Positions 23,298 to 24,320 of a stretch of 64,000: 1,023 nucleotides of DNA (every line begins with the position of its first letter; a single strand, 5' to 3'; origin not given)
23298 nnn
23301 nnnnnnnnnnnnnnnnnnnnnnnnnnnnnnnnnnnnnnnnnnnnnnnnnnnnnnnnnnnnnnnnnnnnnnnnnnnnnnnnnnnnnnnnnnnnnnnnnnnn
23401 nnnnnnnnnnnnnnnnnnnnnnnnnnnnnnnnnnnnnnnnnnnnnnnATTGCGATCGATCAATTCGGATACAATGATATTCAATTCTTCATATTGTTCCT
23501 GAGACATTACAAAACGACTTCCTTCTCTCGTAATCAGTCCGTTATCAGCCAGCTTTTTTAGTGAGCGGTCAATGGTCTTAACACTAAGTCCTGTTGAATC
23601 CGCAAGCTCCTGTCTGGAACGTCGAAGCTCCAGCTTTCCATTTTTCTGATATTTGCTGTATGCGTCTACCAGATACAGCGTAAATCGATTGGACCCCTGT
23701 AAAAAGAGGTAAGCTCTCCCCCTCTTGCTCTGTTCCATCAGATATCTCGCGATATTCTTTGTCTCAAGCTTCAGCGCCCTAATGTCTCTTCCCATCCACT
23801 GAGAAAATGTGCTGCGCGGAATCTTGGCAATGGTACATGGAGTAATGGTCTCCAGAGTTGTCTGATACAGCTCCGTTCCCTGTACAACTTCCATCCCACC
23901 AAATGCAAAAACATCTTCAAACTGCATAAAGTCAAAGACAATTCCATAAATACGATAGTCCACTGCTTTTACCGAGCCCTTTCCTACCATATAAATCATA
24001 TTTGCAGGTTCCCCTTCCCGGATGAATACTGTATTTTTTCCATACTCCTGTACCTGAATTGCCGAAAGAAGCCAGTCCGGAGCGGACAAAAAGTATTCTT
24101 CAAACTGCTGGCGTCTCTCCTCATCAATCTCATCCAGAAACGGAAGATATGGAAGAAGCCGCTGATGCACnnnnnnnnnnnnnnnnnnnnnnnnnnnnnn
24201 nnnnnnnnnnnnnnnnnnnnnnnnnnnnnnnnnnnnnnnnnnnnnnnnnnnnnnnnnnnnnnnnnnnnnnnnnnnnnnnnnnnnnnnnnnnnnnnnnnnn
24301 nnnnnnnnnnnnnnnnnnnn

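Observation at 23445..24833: Uridine kinase fused to a Crp/Fnr transcription factor, upstream of the nucleoside catabolic operon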

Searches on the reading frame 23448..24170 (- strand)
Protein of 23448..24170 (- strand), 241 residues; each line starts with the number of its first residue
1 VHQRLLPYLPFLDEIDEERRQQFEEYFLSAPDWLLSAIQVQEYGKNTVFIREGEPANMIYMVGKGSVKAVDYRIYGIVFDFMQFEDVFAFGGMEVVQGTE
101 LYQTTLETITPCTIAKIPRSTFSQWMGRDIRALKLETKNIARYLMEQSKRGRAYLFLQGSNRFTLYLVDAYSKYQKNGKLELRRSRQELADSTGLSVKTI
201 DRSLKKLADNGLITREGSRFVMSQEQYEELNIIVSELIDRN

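Call 31: find_related_loci(query=window:23448-24170:-, collection=genome_contigs, flank=8000)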
Query seq(241 aa) (241 aa) in genome_contigs; peptide patterns used: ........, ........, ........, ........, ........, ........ (x = any residue, [..] = any of these).
55 stretches matched a pattern; 1 encode a relative of the query (tblastn E <= 1e-3); 1 distinct loci.
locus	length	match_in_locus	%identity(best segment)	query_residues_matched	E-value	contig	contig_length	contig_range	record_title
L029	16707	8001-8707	55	5-240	2e-76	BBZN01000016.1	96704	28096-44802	Clostridia bacterium UC5.1-1D2 DNA, contig: contig00016, whole genome shotgun sequence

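Call 65: search_solved_structures(query=window:23448-24170:-, max_evalue=0.01, show_alignments=2)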
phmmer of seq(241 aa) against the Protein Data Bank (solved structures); distinct sequences matched with E-value up to 0.01: 37.
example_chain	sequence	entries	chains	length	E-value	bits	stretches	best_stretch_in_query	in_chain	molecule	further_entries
4i0a_A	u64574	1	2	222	1.1e-10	44.8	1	32-221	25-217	Catabolite gene activator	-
4i02_A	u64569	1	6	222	1.3e-10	44.6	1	32-221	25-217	Catabolite gene activator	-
3fwe_A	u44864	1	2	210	1.6e-10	44.3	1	32-221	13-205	Catabolite gene activator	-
4i01_A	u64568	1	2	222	1.8e-10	44.2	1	32-221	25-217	Catabolite gene activator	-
1i5z_A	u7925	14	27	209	2e-10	44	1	32-221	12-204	CATABOLITE GENE ACTIVATOR PROTEIN | CATABOLITE GENE ACTIVATOR PROTEIN (CAP) | PROTEIN (CATABOLITE GENE ACTIVATOR PROTEIN (CAP))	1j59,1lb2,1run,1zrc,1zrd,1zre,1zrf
1g6n_A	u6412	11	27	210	2.1e-10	44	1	32-221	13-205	CATABOLITE GENE ACTIVATOR PROTEIN | PROTEIN (CATABOLITE GENE ACTIVATOR PROTEIN) | Catabolite gene activator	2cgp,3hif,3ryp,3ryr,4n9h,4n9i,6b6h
1o3q_A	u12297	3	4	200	2.2e-10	43.9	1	32-221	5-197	CATABOLITE GENE ACTIVATOR PROTEIN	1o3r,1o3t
1i6x_A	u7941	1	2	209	2.3e-10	43.8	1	32-221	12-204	CATABOLITE GENE ACTIVATOR PROTEIN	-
4hzf_A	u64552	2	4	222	2.5e-10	43.7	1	32-221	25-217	Catabolite gene activator | cAMP-activated global transcriptional regulator CRP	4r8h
3qop_A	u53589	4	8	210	2.5e-10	43.7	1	32-221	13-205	Catabolite gene activator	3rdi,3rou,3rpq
4i09_A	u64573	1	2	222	2.6e-10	43.6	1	32-221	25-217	Catabolite gene activator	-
1cgp_A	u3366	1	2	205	2.8e-10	43.6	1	32-221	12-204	PROTEIN (CATABOLITE GENE ACTIVATOR PROTEIN (CAP))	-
3kcc_A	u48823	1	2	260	3.1e-10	43.4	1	32-221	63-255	Catabolite gene activator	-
4i0b_A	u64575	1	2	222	3.6e-10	43.2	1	32-221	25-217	Catabolite gene activator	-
1o3s_A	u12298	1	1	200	4.2e-10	43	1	32-221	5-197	CATABOLITE GENE ACTIVATOR PROTEIN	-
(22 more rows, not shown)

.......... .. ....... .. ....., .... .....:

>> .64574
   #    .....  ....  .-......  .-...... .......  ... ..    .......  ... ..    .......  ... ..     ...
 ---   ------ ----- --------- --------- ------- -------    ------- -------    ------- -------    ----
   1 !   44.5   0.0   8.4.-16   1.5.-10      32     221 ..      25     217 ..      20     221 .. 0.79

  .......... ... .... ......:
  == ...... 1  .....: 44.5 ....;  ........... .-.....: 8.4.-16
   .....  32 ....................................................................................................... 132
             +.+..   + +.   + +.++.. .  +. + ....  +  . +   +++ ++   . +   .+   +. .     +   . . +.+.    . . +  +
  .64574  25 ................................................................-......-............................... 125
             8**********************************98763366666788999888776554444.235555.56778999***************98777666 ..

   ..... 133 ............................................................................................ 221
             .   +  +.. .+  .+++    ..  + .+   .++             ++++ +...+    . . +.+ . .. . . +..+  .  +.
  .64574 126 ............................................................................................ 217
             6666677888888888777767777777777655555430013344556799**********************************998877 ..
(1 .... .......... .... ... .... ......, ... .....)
